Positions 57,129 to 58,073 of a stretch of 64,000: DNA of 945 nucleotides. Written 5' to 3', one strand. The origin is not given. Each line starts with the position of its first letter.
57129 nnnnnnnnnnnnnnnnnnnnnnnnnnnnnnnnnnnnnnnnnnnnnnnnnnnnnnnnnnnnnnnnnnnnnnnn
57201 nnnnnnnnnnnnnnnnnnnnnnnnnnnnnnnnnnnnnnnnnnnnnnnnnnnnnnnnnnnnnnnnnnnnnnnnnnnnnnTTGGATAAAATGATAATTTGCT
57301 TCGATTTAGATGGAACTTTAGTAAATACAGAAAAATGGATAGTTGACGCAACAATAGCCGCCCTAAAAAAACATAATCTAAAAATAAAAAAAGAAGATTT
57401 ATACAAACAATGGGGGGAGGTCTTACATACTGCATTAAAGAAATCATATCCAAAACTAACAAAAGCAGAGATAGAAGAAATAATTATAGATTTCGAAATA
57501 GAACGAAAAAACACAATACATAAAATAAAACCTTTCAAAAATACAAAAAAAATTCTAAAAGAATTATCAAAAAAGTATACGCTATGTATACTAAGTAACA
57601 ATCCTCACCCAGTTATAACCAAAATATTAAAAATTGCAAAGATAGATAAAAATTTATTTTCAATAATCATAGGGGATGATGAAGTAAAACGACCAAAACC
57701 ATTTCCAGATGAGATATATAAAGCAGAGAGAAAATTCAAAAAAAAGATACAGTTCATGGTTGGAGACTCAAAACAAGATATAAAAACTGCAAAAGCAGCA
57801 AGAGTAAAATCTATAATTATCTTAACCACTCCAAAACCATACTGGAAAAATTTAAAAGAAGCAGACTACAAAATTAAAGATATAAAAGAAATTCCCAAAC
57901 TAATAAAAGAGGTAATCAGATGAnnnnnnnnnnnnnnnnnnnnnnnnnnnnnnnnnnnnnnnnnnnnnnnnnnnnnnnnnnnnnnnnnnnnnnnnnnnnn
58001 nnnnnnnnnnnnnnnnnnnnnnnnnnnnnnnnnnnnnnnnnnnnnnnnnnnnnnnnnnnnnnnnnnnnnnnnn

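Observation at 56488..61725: AMP-salvage / RuBisCO module: R15P-isomerase-like, HAD phosphatase, form-III-like RuBisCO, AI-2E permease, AMP phosphorylase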

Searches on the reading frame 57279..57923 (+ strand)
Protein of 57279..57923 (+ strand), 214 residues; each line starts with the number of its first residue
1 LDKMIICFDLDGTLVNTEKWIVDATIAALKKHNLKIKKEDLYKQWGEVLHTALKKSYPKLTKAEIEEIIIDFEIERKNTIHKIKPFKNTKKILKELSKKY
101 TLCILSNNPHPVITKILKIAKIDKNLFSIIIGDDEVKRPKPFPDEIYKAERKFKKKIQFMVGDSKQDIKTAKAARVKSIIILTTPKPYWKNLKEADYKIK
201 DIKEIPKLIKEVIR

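Call 3: search_protein_families(library=pfam, proteins=[window:57279-57923:+], max_evalue=0.01)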
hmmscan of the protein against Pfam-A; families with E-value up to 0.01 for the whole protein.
window:57279-57923:+ (214 aa): 8 families
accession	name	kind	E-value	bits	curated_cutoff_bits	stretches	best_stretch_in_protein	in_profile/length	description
PF13419.12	HAD_2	-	1.8e-31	110.1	23.8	1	6-180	1-177/178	Haloacid dehalogenase-like hydrolase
PF00702.32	Hydrolase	-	5.3e-19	69.8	26.4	1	5-174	3-190/191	haloacid dehalogenase-like hydrolase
PF12710.13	HAD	-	1.8e-05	25.7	27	1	7-172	2-189/189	haloacid dehalogenase-like hydrolase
PF03031.24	NIF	-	0.00099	19.3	21.8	0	56-136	23-90/160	NLI interacting factor-like phosphatase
PF13242.12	Hydrolase_like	-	0.0034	17.7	22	1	157-183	23-50/75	HAD-hyrolase-like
PF06941.18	NT5C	-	0.0051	17.2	24.8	0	3-110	1-93/180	5' nucleotidase, deoxy (Pyrimidine), cytosolic type C protein (NT5C)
PF13344.12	Hydrolase_6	-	0.0058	17.1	27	0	6-34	1-31/101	Haloacid dehalogenase-like hydrolase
PF08282.18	Hydrolase_3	-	0.0072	16.5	20.9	1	6-31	1-26/255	haloacid dehalogenase-like hydrolase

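Call 4: search_protein_families(library=ncbifam, proteins=[window:57279-57923:+], max_evalue=0.01)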
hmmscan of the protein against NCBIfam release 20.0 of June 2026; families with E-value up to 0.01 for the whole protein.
window:57279-57923:+ (214 aa): 41 families (the best 25 are shown)
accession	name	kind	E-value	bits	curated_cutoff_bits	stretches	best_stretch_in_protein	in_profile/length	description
NF009804.0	PRK13288.1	equivalog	1.5e-25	89.9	218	1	5-210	5-211/215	pyrophosphatase PpaX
NF009695.0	PRK13222.1-2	equivalog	5.3e-22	78.4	225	1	4-209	7-222/226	phosphoglycolate phosphatase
NF009697.0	PRK13222.1-4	equivalog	1.9e-21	76.4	327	1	6-180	10-192/232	phosphoglycolate phosphatase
TIGR01449.2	PGP_bact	equivalog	7.9e-19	68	180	1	7-206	2-210/213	phosphoglycolate phosphatase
TIGR02253.1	CTE7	subfamily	5.6e-16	59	169.75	1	6-205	5-220/221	TIGR02253 family HAD-type hydrolase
NF009694.0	PRK13222.1-1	equivalog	2.9e-15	56.3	415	1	94-180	121-209/252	phosphoglycolate phosphatase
TIGR01549.1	HAD-SF-IA-v1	subfamily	4.1e-11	43.5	23.3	1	87-174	65-148/149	HAD-IA family hydrolase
TIGR01454.1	AHBA_synth_RP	hypoth_equivalog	4.1e-10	39.6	246.65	1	71-183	62-176/205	AHBA synthesis associated protein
NF009700.0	PRK13226.1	equivalog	9.5e-10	38.5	342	1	6-182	15-195/229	phosphoglycolate phosphatase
NF007854.0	PRK10563.1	equivalog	3.5e-09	36.6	211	1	5-209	6-212/221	6-phosphogluconate phosphatase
TIGR01428.1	HAD_type_II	equivalog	4.1e-09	36.7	125.4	1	5-179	3-188/197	haloacid dehalogenase type II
NF009698.0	PRK13223.1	equivalog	7.5e-09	35.2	466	1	5-179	15-198/272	phosphoglycolate phosphatase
TIGR03351.1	PhnX-like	hypoth_equivalog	1.2e-08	35.2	218.9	1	5-209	3-219/220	phosphonatase-like hydrolase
NF008087.0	PRK10826.1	equivalog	2.5e-08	33.8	191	1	6-207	10-217/222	hexitol phosphatase HxpB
TIGR01662.1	HAD-SF-IIIA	subfamily_domain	4.6e-08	33.3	44.6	1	77-179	18-136/141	HAD-IIIA family hydrolase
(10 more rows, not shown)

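Call 19: search_solved_structures(query=window:57288-57923:+, show_alignments=2, max_evalue=1e-8)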
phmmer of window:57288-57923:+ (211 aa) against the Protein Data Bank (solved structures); distinct sequences matched with E-value up to 1e-8: 3.
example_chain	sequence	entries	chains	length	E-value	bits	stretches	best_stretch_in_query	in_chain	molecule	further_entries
2yy6_A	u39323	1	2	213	1.4e-10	44.4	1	2-179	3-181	phosphoglycolate phosphatase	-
2nyv_A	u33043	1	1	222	1.6e-10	44.2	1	2-179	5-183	Phosphoglycolate phosphatase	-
2hsz_A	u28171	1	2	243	8e-10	41.9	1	2-173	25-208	novel predicted phosphatase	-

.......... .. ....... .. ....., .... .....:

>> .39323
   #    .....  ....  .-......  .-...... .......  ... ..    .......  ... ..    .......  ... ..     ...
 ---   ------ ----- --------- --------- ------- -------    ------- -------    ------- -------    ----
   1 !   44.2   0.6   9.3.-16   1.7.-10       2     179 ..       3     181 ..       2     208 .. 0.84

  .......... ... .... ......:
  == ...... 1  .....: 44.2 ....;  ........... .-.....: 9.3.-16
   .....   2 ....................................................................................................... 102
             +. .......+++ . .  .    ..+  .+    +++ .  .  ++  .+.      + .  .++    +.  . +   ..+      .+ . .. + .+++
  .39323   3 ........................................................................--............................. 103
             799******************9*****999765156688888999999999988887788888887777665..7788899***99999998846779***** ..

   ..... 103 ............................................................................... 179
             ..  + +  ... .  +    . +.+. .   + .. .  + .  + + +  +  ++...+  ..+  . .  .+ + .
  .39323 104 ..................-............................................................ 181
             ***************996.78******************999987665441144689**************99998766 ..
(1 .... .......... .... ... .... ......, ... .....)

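Call 23: search_solved_structures(query=window:57288-57923:+, show_alignments=0, max_evalue=0.01)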
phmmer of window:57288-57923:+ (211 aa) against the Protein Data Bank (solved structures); distinct sequences matched with E-value up to 0.01: 11.
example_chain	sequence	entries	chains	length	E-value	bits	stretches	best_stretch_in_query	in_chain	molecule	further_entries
2yy6_A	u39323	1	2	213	1.4e-10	44.4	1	2-179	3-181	phosphoglycolate phosphatase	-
2nyv_A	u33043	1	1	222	1.6e-10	44.2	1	2-179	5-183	Phosphoglycolate phosphatase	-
2hsz_A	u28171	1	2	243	8e-10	41.9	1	2-173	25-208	novel predicted phosphatase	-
3sd7_A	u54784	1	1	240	1.1e-07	34.9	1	2-183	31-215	Putative phosphatase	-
3s6j_A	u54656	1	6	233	2.3e-05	27.3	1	4-178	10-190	Hydrolase, haloacid dehalogenase-like family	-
2hi0_A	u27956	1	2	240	0.00042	23.2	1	58-176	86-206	Putative phosphoglycolate phosphatase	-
3d6j_A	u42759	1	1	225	0.00063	22.7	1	3-174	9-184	Putative haloacid dehalogenase-like hydrolase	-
3e58_A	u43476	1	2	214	0.00064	22.6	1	3-173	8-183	putative Beta-phosphoglucomutase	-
2ybd_A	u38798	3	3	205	0.0023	20.8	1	80-202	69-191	HYDROLASE, HALOACID DEHALOGENASE-LIKE FAMILY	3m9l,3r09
3qnm_A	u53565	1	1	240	0.0043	19.9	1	84-185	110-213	Haloacid dehalogenase-like hydrolase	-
3mc1_A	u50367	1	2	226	0.0074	19.2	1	3-208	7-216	Predicted phosphatase, HAD family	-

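Call 36: find_homologous_proteins(query=window:57288-57923:+, max_evalue=1e-10)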
Query window:57288-57923:+ (211 aa): 82 proteins with E <= 1e-10 among 844 candidates.
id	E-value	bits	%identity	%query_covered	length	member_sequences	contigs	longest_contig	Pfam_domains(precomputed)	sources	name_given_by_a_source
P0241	1.3e-128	445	100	100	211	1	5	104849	PF13419.13,PF00702.33,PF12710.14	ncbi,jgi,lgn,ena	-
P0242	5.7e-108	377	85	100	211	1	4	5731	PF13419.13,PF00702.33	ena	-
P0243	2.0e-106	372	85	100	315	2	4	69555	PF13419.13,PF00702.33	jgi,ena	jgi:pyrophosphatase PpaX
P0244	4.2e-96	338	78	99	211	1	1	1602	PF13419.13,PF00702.33,PF06888.19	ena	-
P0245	3.5e-95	335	77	99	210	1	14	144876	PF13419.13,PF00702.33,PF06888.19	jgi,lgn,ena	jgi:pyrophosphatase PpaX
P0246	1.2e-94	334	74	99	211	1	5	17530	PF13419.13,PF00702.33,PF06888.19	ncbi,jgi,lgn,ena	-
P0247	3.1e-93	329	74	99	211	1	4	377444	PF13419.13,PF00702.33,PF06888.19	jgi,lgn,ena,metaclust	jgi:HAD superfamily hydrolase (TIGR01549 family)|metaclust:\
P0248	6.8e-93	328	75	100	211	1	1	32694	PF13419.13,PF00702.33,PF12710.14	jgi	jgi:pyrophosphatase PpaX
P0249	6.0e-80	286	66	100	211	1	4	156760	PF13419.13,PF00702.33,PF06888.19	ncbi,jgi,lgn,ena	-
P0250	1.4e-78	281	66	100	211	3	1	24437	PF13419.13,PF00702.33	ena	-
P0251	5.4e-77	276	64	99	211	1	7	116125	PF13419.13,PF00702.33,PF13242.13,PF12710.14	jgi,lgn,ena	jgi:HAD superfamily hydrolase (TIGR01549 family)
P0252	3.2e-76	273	64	100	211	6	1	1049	PF13419.13,PF00702.33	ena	-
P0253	4.3e-76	273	63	99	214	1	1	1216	PF13419.13,PF00702.33,PF12710.14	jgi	jgi:HAD superfamily hydrolase (TIGR01549 family)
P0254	1.7e-75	271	61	99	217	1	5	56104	PF13419.13,PF00702.33,PF13242.13,PF12710.14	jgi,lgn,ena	-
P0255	7.1e-75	269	65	99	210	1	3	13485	PF13419.13,PF00702.33,PF13242.13,PF12710.14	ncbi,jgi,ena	-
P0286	3.5e-67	244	59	99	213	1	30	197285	PF13419.13,PF00702.33,PF13242.13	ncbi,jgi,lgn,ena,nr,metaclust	ncbi:HAD family hydrolase [archaeon]|jgi:phosphoglycolate phosphatase|nr:HAD family hydrolase [archa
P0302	8.3e-63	230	60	99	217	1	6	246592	PF13419.13,PF00702.33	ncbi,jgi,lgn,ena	-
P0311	1.0e-44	171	44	100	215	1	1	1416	PF13419.13,PF13344.13,PF00702.33,PF08282.19,PF13242.13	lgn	-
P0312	1.1e-44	170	49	99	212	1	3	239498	PF13419.13,PF00702.33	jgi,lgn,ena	jgi:phosphoglycolate phosphatase-like HAD superfamily hydrolase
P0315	1.5e-38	151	43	98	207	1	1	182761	PF13419.13,PF00702.33,PF13242.13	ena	-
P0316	4.3e-31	126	37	97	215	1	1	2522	PF13419.13,PF13344.13,PF00702.33,PF13242.13,PF12710.14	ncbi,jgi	-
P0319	6.6e-29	119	41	85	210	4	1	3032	PF13419.13,PF00702.33,PF13242.13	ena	-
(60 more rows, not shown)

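Call 37: find_encoding_contigs(protein=P0312, flank=7000, max_places=1)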
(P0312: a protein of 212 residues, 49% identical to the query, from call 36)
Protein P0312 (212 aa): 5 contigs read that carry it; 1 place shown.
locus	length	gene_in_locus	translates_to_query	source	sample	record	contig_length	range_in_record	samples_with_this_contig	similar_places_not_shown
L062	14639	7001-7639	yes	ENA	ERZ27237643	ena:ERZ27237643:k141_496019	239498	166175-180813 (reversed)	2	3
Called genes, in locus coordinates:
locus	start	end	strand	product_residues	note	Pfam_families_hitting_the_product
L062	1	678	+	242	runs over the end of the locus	PF03848:TehB, PF13489:Methyltransf_23, PF02353:CMAS, PF05175:MTS, PF07021:MetW, PF13847:Methyltransf_31, PF08241:Methyltransf_11, PF08242:Methyltransf_12, +3 more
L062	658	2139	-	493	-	PF01943:Polysacc_synt, PF13440:Polysacc_synt_3, PF01554:MatE (weak)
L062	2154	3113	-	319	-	PF00106:adh_short (weak), PF01073:3Beta_HSD, PF01370:Epimerase, PF02719:Polysacc_synt_2 (weak), PF04321:RmlD_sub_bind (weak), PF07993:NAD_binding_4 (weak), PF16363:GDP_Man_Dehyd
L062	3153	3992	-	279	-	PF01944:SpoIIM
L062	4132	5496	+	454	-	PF00211:Guanylate_cyc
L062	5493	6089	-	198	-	-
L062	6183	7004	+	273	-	PF01008:IF-2B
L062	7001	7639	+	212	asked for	PF00702:Hydrolase, PF13419:HAD_2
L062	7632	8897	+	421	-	PF02788:RuBisCO_large_N, PF00016:RuBisCO_large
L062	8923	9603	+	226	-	PF01902:Diphthami_syn_2_N, PF28410:Diphthami_syn_2_C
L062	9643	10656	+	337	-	PF01594:AI-2E_transport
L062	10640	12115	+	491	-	PF02885:Glycos_trans_3N, PF00591:Glycos_transf_3, PF07831:PYNP_C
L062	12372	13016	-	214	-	-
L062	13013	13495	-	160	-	-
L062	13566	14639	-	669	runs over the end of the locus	PF05124:S_layer_C (weak)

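Call 38: find_encoding_contigs(protein=P0315, flank=7000, max_places=1)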
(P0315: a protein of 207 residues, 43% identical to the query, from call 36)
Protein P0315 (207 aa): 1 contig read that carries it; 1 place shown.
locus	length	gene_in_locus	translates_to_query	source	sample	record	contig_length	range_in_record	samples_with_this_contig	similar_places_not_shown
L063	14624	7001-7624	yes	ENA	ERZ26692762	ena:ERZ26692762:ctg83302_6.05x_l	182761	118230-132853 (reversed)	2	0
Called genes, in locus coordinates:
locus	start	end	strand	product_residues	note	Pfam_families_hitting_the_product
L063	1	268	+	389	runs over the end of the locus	PF03102:NeuB, PF08666:SAF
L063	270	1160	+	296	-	PF00551:Formyl_trans_N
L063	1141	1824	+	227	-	PF02585:PIG-L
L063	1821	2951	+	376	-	PF02350:Epimerase_2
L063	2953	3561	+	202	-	PF17836:PglD_N (weak), PF00132:Hexapep (weak), PF25087:GMPPB_C (faint)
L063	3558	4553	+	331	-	PF01073:3Beta_HSD, PF01370:Epimerase, PF02719:Polysacc_synt_2, PF04321:RmlD_sub_bind, PF05368:NmrA, PF07993:NAD_binding_4, PF16363:GDP_Man_Dehyd, PF13460:NAD_binding_10, +1 more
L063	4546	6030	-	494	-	PF01943:Polysacc_synt, PF13440:Polysacc_synt_3, PF01554:MatE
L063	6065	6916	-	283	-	PF01944:SpoIIM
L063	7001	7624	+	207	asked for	PF00702:Hydrolase, PF13419:HAD_2, PF13242:Hydrolase_like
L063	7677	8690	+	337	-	PF01594:AI-2E_transport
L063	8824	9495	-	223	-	-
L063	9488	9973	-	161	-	-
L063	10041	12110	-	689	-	PF05124:S_layer_C (weak)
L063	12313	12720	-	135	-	-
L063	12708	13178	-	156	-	-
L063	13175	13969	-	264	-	-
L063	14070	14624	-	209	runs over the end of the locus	PF07314:Lit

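Call 39: find_encoding_contigs(protein=P0286, flank=7000, max_places=1)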
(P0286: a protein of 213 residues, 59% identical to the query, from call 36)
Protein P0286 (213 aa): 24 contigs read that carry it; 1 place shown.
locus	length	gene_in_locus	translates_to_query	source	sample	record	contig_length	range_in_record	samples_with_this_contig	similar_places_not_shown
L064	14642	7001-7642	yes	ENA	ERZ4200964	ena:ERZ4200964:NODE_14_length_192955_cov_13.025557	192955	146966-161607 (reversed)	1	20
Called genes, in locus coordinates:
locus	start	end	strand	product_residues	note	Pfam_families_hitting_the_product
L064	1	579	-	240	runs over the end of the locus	PF00685:Sulfotransfer_1 (weak), PF13469:Sulfotransfer_3 (weak)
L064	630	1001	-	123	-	PF19662:DUF6165 (weak)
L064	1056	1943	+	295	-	PF00535:Glycos_transf_2, PF13641:Glyco_tranf_2_3, PF13506:Glyco_transf_21 (weak), PF13632:Glyco_trans_2_3 (weak)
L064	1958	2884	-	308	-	PF03706:LPG_synthase_TM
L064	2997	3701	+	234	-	PF00535:Glycos_transf_2, PF10111:Glyco_tranf_2_2 (weak)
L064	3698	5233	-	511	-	PF13231:PMT_2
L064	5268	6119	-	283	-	PF01944:SpoIIM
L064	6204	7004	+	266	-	PF01008:IF-2B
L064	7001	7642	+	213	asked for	PF00702:Hydrolase, PF13419:HAD_2, PF13242:Hydrolase_like (weak)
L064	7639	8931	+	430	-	PF02788:RuBisCO_large_N, PF00016:RuBisCO_large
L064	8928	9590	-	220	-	PF01902:Diphthami_syn_2_N, PF28410:Diphthami_syn_2_C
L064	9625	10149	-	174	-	PF04982:TM_HPP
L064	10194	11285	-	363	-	PF14397:ATPgrasp_ST (faint), PF02222:ATP-grasp (weak), PF02655:ATP-grasp_3, PF02955:GSH-S_ATP, PF08443:RimK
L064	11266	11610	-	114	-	PF13650:Asp_protease_2 (weak), PF13975:gag-asp_proteas (weak), PF05618:RimB-like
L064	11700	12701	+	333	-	PF01594:AI-2E_transport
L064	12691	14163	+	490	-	PF02885:Glycos_trans_3N, PF00591:Glycos_transf_3, PF07831:PYNP_C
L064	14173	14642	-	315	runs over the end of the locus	PF13828:DUF4190, PF00413:Peptidase_M10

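Call 40: find_encoding_contigs(protein=P0302, flank=7000, max_places=1)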
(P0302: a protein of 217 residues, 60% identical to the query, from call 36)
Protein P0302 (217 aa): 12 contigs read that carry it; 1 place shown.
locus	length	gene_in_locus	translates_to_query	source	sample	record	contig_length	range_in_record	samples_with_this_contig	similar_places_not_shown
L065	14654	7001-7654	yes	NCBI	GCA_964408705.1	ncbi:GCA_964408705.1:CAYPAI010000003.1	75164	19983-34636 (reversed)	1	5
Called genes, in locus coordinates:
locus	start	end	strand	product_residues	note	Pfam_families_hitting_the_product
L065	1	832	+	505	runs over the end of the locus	PF01663:Phosphodiest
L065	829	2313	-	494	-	PF01943:Polysacc_synt, PF03023:MurJ (weak), PF13440:Polysacc_synt_3, PF01554:MatE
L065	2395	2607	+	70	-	-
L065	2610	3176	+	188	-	PF00685:Sulfotransfer_1, PF13469:Sulfotransfer_3 (faint)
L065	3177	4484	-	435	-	PF03721:UDPG_MGDP_dh_N, PF00984:UDPG_MGDP_dh, PF03720:UDPG_MGDP_dh_C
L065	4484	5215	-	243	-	PF00483:NTP_transferase, PF12804:NTP_transf_3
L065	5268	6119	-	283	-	PF01944:SpoIIM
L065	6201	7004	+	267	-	PF01008:IF-2B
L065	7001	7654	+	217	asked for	PF00702:Hydrolase, PF13419:HAD_2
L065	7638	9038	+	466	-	PF02788:RuBisCO_large_N, PF00016:RuBisCO_large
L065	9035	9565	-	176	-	PF07685:GATase_3 (faint), PF00117:GATase, PF07722:Peptidase_C26 (faint)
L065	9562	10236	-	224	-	PF01902:Diphthami_syn_2_N, PF28410:Diphthami_syn_2_C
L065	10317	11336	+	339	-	PF01594:AI-2E_transport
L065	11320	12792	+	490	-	PF02885:Glycos_trans_3N, PF00591:Glycos_transf_3, PF07831:PYNP_C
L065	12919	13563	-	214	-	-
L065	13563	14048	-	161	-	-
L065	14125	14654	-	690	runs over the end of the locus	PF05124:S_layer_C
